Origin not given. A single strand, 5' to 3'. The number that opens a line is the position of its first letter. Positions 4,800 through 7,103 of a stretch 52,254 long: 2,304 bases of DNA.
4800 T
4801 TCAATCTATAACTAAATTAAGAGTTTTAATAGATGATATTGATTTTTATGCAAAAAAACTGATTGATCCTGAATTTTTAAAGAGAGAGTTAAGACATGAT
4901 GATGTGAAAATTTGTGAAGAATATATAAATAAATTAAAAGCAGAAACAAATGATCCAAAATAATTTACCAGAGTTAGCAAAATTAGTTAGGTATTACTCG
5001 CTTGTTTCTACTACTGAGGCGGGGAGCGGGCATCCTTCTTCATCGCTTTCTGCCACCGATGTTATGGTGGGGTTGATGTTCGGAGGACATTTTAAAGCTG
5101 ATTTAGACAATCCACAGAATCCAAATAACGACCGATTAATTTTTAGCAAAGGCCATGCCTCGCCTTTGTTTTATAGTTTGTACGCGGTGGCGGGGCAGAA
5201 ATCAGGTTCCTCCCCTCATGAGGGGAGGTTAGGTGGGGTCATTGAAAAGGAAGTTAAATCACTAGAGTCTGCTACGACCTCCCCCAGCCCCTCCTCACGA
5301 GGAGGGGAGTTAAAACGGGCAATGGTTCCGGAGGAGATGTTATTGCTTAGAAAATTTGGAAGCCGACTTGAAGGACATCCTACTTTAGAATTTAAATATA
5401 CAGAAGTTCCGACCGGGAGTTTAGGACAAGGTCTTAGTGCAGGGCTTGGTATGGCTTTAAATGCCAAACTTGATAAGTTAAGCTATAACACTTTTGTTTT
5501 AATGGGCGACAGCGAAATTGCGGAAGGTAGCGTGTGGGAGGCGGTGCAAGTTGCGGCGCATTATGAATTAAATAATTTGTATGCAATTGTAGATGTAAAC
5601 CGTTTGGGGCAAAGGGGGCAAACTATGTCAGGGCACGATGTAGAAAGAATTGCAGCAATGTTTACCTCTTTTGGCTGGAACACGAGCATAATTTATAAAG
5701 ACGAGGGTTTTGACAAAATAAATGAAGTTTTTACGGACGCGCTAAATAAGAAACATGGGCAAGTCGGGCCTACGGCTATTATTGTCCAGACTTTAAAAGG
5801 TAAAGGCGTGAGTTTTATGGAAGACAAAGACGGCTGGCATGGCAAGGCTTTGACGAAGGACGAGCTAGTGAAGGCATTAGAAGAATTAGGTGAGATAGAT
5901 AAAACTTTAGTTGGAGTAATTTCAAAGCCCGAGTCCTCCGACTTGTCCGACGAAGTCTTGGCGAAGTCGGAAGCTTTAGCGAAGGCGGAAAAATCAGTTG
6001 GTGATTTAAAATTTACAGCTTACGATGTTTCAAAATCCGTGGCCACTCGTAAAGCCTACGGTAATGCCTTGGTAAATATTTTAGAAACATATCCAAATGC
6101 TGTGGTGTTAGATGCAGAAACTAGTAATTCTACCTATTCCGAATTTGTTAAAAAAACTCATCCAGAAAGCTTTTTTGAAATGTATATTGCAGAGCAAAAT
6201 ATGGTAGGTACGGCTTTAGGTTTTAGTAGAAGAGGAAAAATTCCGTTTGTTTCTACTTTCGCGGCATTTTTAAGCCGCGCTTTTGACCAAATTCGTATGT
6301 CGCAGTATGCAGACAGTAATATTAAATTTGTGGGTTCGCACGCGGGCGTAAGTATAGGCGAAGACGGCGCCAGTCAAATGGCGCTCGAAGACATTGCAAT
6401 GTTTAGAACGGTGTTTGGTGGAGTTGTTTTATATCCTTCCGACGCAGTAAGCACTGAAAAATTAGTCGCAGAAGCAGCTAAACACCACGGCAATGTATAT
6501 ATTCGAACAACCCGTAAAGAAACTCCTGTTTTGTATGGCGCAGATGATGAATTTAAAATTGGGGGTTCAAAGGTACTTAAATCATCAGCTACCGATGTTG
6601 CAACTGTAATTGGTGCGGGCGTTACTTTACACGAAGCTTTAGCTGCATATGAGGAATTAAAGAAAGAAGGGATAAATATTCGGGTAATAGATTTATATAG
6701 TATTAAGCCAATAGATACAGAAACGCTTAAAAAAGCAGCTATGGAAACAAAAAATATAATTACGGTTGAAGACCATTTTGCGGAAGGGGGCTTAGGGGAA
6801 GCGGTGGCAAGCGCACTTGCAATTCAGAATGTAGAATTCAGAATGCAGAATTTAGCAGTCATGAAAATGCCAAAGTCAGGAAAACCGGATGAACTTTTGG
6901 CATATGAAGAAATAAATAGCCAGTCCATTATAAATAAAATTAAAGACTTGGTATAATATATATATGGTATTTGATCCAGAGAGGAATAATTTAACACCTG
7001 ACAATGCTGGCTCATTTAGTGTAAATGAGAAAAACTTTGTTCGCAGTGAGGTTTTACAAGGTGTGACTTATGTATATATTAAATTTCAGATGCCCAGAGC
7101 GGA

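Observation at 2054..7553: Modular GC-rich hairpin repeats inserted in frame inside housekeeping genes (Rickettsia-RPE-like behaviour)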

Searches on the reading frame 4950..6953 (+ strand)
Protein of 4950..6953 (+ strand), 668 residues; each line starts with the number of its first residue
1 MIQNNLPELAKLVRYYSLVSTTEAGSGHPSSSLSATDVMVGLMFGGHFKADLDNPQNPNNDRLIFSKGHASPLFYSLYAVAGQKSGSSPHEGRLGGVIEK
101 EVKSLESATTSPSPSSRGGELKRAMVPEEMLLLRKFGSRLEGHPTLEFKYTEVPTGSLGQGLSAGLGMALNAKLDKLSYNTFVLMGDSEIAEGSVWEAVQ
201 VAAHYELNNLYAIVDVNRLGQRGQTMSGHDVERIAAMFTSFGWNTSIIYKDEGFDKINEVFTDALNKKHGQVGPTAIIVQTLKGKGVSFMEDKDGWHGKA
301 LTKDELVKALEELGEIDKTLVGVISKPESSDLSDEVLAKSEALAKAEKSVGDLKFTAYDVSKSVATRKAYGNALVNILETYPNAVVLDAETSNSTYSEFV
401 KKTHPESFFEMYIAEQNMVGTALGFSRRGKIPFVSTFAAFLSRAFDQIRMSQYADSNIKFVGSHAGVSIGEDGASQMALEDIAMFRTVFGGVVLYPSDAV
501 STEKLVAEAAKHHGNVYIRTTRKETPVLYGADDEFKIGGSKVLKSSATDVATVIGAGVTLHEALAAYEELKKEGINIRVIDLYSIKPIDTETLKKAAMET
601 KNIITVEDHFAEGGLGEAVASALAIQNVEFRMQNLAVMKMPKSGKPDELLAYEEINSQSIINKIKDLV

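Call 7: search_protein_families(library=pfam, proteins=[window:4950-6953:+])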
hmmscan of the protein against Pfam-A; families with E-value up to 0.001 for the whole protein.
window:4950-6953:+ (668 aa): 6 families
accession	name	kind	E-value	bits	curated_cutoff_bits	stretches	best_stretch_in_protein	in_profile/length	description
PF02779.29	Transket_pyr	-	3.8e-41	141.1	27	1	363-526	2-173/174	Transketolase, pyrimidine binding domain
PF00456.26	Transketolase_N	-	1.9e-35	122.9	22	2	129-314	84-276/334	Transketolase, thiamine diphosphate binding domain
PF02780.25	Transketolase_C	-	2.3e-28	99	25.9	1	544-660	5-124/124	Transketolase, C-terminal domain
PF13292.11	DXP_synthase_N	-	8.7e-07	28.9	21.2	1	146-217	101-171/274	1-deoxy-D-xylulose-5-phosphate synthase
PF22613.1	Transketolase_C_1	-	0.00048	20.7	27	0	543-591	5-54/113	Transketolase-like TK C-terminal domain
PF17147.9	PFOR_II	-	0.00075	20.3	27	0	552-626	4-81/102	Pyruvate:ferredoxin oxidoreductase core domain II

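Call 8: search_solved_structures(query=window:4950-6953:+, show_alignments=2)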
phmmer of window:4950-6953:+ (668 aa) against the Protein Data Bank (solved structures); distinct sequences matched with E-value up to 0.001: 65 (the best 60 are shown).
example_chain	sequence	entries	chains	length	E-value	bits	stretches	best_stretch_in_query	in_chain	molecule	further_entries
6rjb_A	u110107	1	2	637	2.1e-156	525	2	128-667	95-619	Transketolase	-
3ooy_A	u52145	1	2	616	2.6e-156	524.7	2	128-667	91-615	Transketolase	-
4kxu_A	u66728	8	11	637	3e-156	524.5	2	128-667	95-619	Transketolase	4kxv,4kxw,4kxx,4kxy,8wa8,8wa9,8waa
3mos_A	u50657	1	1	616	6.1e-156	523.5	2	128-661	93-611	Transketolase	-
6ha3_A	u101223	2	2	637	7.9e-156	523.1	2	128-667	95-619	Transketolase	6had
6yaj_AAA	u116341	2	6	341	2.8e-61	210.9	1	362-656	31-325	C-terminal chain of split transketolase from Carboxydothermus hydrogenoformans | C-terminal component of the split chain transketolase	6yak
6yak_AAA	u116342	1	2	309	6.8e-51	176.5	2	122-313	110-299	N-terminal component of the split chain transketolase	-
3kom_A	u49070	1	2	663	3e-34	121.6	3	129-313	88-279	Transketolase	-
1gpu_A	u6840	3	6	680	5.6e-34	120.7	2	128-311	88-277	TRANSKETOLASE 1 | TRANSKETOLASE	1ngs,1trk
1tka_A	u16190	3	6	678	5.8e-34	120.6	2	128-311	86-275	TRANSKETOLASE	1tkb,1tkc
1itz_A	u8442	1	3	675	1.7e-33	119.1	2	127-314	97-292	Transketolase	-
8ci0_AAA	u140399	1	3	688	1.8e-33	119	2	127-314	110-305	Transketolase, chloroplastic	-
5vrb_A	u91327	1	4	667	5e-33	117.5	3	128-314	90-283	Transketolase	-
1ay0_A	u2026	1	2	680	6.3e-33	117.2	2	128-287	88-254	TRANSKETOLASE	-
3l84_A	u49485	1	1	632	1.6e-32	115.9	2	128-583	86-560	Transketolase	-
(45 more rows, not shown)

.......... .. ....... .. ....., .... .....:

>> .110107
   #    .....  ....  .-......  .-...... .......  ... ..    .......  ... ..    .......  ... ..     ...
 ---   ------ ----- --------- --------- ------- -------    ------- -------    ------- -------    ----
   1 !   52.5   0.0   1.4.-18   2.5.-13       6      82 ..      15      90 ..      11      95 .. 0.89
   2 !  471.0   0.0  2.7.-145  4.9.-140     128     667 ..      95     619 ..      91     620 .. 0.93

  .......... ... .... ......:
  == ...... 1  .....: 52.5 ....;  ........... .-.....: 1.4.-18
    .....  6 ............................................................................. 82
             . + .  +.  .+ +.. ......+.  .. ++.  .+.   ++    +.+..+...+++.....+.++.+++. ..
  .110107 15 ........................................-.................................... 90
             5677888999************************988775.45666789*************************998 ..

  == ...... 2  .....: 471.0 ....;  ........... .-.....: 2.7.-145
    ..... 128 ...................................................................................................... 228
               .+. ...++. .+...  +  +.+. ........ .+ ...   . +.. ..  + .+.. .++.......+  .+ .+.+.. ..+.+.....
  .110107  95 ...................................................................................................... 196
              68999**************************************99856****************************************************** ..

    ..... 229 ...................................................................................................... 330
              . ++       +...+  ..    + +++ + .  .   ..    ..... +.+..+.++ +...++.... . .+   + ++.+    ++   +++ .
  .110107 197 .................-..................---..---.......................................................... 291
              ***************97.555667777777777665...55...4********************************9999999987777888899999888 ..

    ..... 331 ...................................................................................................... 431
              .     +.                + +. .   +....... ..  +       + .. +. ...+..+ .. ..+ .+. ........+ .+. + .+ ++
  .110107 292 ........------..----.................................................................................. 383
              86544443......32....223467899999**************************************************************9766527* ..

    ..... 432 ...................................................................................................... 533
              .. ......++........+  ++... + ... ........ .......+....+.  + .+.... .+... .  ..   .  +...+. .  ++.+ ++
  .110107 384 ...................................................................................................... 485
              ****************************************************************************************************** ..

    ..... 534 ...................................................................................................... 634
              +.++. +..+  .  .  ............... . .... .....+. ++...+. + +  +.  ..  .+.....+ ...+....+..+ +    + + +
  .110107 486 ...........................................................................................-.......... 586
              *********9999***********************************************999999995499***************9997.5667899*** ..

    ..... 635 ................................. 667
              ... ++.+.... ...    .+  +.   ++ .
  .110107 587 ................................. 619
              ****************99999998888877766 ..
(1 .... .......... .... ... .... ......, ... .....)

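Call 10: find_encoding_contigs(protein=window:4950-6953:+, flank=10000, max_places=6)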
Protein window:4950-6953:+ (668 aa): 1 contig read that carries it; 1 place shown.
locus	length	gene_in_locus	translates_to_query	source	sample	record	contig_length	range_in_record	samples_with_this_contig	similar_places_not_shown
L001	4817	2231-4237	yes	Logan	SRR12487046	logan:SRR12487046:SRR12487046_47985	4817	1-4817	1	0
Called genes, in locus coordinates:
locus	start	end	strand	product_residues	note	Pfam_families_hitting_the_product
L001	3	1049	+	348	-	?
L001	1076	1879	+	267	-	PF00535:Glycos_transf_2, PF13641:Glyco_tranf_2_3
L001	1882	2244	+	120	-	-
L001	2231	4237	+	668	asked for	PF00456:Transketolase_N, PF13292:DXP_synthase_N (faint), PF00456:Transketolase_N, PF02779:Transket_pyr, PF02780:Transketolase_C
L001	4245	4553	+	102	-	-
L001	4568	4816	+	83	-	?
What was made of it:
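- An independent Logan assembly reproduces window 2720-7536 and breaks inside repeats at both ends (call 10). Short-read assemblies break at these repeats (call 10). An independent Logan assembly is identical over 4.8 kb that includes three inserts in full and parts of two more (call 10).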

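Call 12: find_homologous_proteins(query=window:4950-6953:+, max_evalue=1e-50)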
Query window:4950-6953:+ (668 aa): 8000 proteins with E <= 1e-50 among 8000 candidates; the best 120 are listed.
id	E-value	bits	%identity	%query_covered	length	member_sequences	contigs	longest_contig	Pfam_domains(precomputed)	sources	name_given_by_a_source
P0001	0.0e+0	1464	100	100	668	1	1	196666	PF13292.12,PF02780.26,PF02779.30,PF00456.27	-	-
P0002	0.0e+0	1038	73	100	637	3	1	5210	PF13292.12,PF02780.26,PF02779.30,PF00456.27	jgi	jgi:transketolase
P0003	0.0e+0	1037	73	100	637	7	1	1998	PF13292.12,PF02780.26,PF02779.30,PF00456.27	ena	-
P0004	0.0e+0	1019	74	100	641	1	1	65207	PF13292.12,PF00676.26,PF02780.26,PF02779.30,PF00456.27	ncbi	-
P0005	4.8e-289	978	69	100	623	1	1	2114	PF13292.12,PF02780.26,PF02779.30,PF00456.27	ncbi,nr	ncbi:MAG: transketolase [Candidatus Doudnabacteria bacterium]|nr:transketolase [Candidatus Doudnabac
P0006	4.1e-288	975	70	100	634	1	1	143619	PF13292.12,PF00676.26,PF02780.26,PF02779.30,PF00456.27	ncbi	-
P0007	2.5e-277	939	66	100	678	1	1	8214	PF13292.12,PF00676.26,PF02780.26,PF02779.30,PF00456.27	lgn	-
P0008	3.7e-276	936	67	99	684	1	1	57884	PF13292.12,PF00676.26,PF02780.26,PF02779.30,PF00456.27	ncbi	-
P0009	1.6e-272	924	66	100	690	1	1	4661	PF13292.12,PF00676.26,PF02780.26,PF02779.30,PF00456.27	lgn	-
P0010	2.7e-271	919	67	100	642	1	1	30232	PF13292.12,PF00676.26,PF02780.26,PF02779.30,PF00456.27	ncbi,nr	ncbi:MAG: transketolase [Candidatus Doudnabacteria bacterium]|nr:transketolase [Candidatus Doudnabac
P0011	3.8e-270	916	66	99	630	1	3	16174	PF13292.12,PF02780.26,PF02779.30,PF00456.27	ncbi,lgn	-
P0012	1.4e-269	914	65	100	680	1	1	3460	PF13292.12,PF00676.26,PF02780.26,PF02779.30,PF00456.27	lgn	-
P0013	2.3e-269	913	65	100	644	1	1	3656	PF13292.12,PF00676.26,PF02780.26,PF02779.30,PF00456.27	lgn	-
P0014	1.2e-268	911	67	99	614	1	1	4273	PF13292.12,PF00676.26,PF02780.26,PF02779.30,PF00456.27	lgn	-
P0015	7.1e-268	908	66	100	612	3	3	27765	PF13292.12,PF00676.26,PF02780.26,PF02779.30,PF00456.27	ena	-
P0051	8.0e-255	865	64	100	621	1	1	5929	PF13292.12,PF00676.26,PF02780.26,PF02779.30,PF00456.27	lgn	-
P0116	3.2e-244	830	62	99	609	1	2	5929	PF13292.12,PF00676.26,PF02780.26,PF02779.30,PF00456.27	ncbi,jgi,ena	-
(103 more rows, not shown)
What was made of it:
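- On Rickettsia palindromic elements (RPE): The host is a Doudnabacteria-like CPR bacterium (call 12).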

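Call 17: find_encoding_contigs(protein=P0004, flank=10000, max_places=3)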
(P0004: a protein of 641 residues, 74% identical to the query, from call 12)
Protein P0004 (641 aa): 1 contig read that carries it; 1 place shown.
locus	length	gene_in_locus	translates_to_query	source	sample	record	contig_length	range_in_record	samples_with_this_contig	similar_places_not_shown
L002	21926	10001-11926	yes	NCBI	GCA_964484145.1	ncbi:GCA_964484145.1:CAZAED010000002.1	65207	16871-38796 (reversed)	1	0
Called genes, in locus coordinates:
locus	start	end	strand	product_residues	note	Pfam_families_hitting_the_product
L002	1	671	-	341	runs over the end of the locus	PF02517:Rce1-like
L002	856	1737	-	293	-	PF02517:Rce1-like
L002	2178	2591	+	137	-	PF01029:NusB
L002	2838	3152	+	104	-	PF00216:Bac_DNA_binding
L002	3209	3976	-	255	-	PF10110:GPDPase_memb (faint), PF06790:UPF0259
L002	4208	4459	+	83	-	-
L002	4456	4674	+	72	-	PF10049:DUF2283 (weak)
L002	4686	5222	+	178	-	-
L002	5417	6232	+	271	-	-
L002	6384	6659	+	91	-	PF02773:S-AdoMet_synt_C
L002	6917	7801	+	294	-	PF01145:Band_7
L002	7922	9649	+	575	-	-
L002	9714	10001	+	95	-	-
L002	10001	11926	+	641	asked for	PF00456:Transketolase_N, PF13292:DXP_synthase_N (faint), PF00456:Transketolase_N, PF00676:E1_dh (weak), PF02779:Transket_pyr, PF02780:Transketolase_C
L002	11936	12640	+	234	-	-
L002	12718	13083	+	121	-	PF03320:FBPase_glpX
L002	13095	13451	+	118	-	PF05635:23S_rRNA_IVP, PF22296:bAvd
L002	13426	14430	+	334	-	PF03320:FBPase_glpX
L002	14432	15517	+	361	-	-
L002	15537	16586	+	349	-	PF00274:Glycolytic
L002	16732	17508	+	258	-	PF18306:LDcluster4, PF03641:Lysine_decarbox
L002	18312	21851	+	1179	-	-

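Call 18: find_encoding_contigs(protein=P0006, flank=10000, max_places=3)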
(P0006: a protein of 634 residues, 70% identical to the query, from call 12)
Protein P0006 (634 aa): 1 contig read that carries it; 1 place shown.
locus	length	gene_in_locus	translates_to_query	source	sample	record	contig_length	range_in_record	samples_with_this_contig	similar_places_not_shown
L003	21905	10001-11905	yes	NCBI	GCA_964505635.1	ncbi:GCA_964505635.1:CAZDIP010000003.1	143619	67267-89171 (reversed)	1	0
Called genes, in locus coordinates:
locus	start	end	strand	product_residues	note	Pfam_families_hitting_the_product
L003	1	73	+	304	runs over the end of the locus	-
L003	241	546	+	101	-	PF00166:Cpn10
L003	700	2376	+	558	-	PF00118:Cpn60_TCP1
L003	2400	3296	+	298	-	-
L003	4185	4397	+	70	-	-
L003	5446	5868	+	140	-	PF01029:NusB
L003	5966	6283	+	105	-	PF00216:Bac_DNA_binding, PF18291:HU-HIG (weak)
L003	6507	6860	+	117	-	PF00903:Glyoxalase (faint)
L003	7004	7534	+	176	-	-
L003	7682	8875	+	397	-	PF00438:S-AdoMet_synt_N, PF02772:S-AdoMet_synt_M, PF02773:S-AdoMet_synt_C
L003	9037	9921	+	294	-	PF01145:Band_7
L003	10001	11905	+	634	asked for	PF00456:Transketolase_N, PF13292:DXP_synthase_N, PF00676:E1_dh (weak), PF02779:Transket_pyr, PF02780:Transketolase_C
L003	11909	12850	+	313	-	PF03320:FBPase_glpX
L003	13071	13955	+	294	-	PF09863:DUF2090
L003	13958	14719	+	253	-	PF18306:LDcluster4, PF03641:Lysine_decarbox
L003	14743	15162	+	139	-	-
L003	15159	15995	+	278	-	PF00923:TAL_FSA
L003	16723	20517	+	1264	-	-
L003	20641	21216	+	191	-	PF13414:TPR_11 (faint), PF13431:TPR_17 (weak), PF00515:TPR_1, PF07719:TPR_2 (weak), PF14559:TPR_19, PF00515:TPR_1, PF07719:TPR_2 (weak), PF13181:TPR_8 (weak), +6 more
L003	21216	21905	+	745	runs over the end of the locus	PF04932:Wzy_C, PF13424:TPR_12 (faint), PF13431:TPR_17 (faint), PF13428:TPR_14 (faint), PF13432:TPR_16 (faint), PF14559:TPR_19 (weak)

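Call 56: predict_structure(alignment_id=A3)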
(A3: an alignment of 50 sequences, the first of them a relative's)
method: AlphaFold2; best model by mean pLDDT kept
length: 668 residues; sequences in the alignment: 50
mean_pLDDT: 86.4   pTM: 0.88
mean pLDDT of the five models: 86.4, 86.0, 85.5, 85.3, 82.8
residues with pLDDT >= 90: 408; 70-90: 160; 50-70: 60; < 50: 40
segments of 3 or more residues with pLDDT < 50: 90-117, 466-474
pLDDT, mean of each block of 10 residues (from residue 1): 82 96 87 92 96 91 88 95 72 40 40 50 93 90 87 79 96 93 90 87 95 84 72 94 95 94 86 93 90 85 95 95 89 67 63 86 91 89 87 67 90 85 94 79 86 93 59 59 91 96 96 94 91 95 97 96 98 98 97 97 94 93 96 91 77 94 95
secondary structure, 60 per line:
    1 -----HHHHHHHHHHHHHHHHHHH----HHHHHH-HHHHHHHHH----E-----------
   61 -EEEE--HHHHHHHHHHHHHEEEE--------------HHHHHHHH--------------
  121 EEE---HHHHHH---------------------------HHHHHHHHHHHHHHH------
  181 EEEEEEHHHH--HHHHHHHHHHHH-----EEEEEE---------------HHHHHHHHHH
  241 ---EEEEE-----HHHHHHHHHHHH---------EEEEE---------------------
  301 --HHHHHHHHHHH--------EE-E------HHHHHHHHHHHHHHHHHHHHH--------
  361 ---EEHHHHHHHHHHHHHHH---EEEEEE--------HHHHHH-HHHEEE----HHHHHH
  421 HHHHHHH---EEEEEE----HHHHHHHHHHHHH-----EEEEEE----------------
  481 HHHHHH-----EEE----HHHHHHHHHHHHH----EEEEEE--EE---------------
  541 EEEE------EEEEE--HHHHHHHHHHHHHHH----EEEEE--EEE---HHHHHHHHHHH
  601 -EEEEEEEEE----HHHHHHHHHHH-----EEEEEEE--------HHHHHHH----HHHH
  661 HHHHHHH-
elements in order: H6-24 H29-34 H36-44 E62-65 H68-80 E81-84 H99-106 E121-123 H127-132 H160-174 E181-186 H187-190 H193-204 E210-215 H231-240 E244-248 H254-265 E275-279 H303-313 H332-352 H366-380 E384-389 H398-403 E408-410 H415-427 E431-436 H441-453 E459-464 H481-486 E492-494 H499-511 E516-521 E541-544 E551-555 H558-572 E577-581 E584-586 H590-600 E602-610 H615-625 E631-637 H646-652 H657-667
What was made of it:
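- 5197..5330 (.): 45-codon insert in transketolase with two perfect pyrimidine/purine hairpins (5209-5228 and 5288-5307). AlphaFold pLDDT is below 50 for residues 90-117 (call 56).
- AlphaFold gives mean pLDDT 86, but below 50 for residues 90-117, with flanks above 90 (call 56).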
